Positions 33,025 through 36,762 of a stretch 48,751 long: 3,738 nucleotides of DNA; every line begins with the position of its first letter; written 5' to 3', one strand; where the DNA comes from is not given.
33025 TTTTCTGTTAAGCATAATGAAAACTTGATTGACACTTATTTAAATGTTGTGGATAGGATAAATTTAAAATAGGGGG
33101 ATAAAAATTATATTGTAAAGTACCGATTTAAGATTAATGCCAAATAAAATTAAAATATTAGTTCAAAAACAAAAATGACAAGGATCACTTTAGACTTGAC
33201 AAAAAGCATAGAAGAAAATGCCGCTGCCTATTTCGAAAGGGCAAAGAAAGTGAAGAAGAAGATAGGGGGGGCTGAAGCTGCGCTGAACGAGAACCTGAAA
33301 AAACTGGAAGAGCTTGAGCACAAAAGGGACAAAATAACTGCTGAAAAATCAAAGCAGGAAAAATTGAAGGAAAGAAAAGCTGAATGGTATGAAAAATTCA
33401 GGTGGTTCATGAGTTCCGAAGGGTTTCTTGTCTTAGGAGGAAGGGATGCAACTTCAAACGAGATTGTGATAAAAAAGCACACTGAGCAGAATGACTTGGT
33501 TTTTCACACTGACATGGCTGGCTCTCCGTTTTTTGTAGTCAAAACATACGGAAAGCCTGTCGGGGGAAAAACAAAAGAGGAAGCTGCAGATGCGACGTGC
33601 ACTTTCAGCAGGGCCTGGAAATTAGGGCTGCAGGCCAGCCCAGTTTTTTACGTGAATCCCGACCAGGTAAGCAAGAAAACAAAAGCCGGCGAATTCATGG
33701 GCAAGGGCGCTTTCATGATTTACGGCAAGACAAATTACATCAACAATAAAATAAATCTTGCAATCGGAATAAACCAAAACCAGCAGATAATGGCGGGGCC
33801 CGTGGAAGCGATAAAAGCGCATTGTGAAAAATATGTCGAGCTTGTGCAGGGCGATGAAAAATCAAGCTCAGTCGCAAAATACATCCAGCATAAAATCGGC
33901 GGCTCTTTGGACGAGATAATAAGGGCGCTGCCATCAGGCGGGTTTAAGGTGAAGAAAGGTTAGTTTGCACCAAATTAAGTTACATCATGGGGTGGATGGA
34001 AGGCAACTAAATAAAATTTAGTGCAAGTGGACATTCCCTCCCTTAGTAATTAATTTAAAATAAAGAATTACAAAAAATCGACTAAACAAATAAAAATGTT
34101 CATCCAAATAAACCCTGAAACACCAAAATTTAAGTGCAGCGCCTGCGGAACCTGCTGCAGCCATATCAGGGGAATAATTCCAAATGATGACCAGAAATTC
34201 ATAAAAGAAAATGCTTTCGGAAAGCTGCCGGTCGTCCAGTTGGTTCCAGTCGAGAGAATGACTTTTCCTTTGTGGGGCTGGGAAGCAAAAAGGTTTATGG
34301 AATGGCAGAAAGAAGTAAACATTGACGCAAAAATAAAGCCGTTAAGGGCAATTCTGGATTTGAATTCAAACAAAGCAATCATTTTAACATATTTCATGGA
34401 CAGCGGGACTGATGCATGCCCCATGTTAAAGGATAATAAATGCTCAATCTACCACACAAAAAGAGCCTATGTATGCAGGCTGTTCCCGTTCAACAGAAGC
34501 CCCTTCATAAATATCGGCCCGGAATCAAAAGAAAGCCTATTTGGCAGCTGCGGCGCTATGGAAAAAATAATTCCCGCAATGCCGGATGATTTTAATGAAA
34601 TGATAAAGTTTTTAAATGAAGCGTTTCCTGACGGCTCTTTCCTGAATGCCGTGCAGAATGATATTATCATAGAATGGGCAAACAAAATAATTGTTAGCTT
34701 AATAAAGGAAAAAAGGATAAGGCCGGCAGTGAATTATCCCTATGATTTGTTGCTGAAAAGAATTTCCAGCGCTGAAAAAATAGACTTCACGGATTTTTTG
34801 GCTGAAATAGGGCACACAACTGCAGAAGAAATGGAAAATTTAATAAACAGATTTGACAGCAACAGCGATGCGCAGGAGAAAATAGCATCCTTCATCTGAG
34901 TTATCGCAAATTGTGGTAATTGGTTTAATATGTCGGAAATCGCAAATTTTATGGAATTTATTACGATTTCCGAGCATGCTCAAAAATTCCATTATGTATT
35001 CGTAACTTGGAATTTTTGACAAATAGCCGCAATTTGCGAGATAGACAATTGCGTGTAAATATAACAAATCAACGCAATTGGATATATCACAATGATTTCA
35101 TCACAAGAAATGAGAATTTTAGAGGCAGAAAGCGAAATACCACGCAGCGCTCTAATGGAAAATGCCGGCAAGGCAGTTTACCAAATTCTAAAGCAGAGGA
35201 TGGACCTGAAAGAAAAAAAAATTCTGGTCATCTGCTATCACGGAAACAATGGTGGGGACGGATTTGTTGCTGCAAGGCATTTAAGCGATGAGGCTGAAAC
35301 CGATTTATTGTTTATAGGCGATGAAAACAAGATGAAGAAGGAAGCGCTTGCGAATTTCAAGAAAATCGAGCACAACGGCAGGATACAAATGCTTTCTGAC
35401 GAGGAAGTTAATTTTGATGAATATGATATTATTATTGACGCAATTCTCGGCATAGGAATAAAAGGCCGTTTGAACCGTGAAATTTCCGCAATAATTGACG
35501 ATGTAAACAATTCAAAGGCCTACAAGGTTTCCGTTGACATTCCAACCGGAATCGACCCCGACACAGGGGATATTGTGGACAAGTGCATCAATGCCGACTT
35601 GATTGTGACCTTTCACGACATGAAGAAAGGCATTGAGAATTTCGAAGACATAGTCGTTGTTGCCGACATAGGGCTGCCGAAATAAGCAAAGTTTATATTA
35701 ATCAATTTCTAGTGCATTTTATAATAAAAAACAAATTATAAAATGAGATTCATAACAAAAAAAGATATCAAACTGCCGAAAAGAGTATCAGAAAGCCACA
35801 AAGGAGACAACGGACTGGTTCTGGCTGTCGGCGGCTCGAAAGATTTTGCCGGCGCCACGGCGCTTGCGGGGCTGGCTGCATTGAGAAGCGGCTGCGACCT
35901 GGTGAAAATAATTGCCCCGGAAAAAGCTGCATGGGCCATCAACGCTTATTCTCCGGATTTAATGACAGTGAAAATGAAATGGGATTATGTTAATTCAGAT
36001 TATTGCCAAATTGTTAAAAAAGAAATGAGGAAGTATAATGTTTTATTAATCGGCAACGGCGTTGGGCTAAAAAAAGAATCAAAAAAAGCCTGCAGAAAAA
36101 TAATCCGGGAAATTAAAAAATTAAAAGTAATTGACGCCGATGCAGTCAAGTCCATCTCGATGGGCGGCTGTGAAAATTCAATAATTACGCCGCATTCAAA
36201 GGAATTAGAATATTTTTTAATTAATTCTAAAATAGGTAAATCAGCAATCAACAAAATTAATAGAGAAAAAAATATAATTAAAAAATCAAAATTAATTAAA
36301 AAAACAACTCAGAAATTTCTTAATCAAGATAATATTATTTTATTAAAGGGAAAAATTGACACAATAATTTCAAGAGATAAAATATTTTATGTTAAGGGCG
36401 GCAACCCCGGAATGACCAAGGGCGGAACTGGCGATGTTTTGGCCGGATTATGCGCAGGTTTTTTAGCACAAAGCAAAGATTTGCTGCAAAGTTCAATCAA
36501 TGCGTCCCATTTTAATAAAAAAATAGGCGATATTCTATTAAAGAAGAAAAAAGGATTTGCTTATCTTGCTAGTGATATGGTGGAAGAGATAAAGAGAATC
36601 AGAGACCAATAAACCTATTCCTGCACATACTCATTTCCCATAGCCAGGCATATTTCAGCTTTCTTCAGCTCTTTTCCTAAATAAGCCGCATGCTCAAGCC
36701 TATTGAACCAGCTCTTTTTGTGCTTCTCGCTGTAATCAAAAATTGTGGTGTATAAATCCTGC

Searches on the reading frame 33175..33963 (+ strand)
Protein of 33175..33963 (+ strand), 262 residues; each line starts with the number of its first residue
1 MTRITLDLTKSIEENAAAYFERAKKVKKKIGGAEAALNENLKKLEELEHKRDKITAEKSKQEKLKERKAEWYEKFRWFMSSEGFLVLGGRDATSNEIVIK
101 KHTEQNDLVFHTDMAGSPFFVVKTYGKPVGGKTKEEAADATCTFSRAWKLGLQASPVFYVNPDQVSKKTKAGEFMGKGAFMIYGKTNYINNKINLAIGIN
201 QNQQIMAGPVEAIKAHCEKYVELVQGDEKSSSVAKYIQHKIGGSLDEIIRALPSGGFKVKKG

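Call 108: search_protein_families(library=pfam, proteins=[window:33175-33963:+], max_evalue=0.001)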
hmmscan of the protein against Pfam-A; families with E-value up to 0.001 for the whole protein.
window:33175-33963:+ (262 aa): 2 families
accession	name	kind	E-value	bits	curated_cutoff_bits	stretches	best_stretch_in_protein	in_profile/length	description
PF05670.18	NFACT-R_1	-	1e-30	107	29.8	1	74-184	1-112/112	NFACT protein RNA binding domain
PF05833.16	NFACT_N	-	1.5e-06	27.7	31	1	2-70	369-436/456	NFACT N-terminal and middle domains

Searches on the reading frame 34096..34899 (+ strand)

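Call 108: search_protein_families(library=pfam, proteins=[window:34096-34899:+], max_evalue=0.001)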
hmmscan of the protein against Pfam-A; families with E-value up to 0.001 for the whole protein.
window:34096-34899:+ (267 aa): 1 family
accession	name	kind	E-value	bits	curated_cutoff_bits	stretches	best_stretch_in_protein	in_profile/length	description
PF03692.20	CxxCxxCC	-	1.8e-08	35.4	23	1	97-135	41-74/85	Putative zinc- or iron-chelating domain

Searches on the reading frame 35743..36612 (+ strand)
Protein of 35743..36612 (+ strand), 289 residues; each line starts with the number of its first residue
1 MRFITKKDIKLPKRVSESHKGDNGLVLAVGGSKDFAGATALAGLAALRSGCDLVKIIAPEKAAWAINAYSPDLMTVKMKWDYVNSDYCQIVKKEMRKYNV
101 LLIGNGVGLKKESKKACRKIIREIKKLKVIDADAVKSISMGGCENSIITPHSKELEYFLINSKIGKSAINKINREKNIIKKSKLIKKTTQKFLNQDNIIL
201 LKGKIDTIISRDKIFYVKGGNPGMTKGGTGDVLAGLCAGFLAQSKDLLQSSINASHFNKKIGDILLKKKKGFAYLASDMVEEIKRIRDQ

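Call 13: search_protein_families(library=pfam, proteins=[window:35743-36612:+], max_evalue=0.01)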
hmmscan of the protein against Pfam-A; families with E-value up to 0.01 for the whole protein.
window:35743-36612:+ (289 aa): 2 families
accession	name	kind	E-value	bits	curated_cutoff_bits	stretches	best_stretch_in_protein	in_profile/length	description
PF01256.23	Carb_kinase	-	1.2e-46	159.6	27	1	27-284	2-241/242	NAD(P)H-hydrate dehydratase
PF02110.20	HK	-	2.7e-06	27.4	27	1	185-286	141-244/247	Hydroxyethylthiazole kinase family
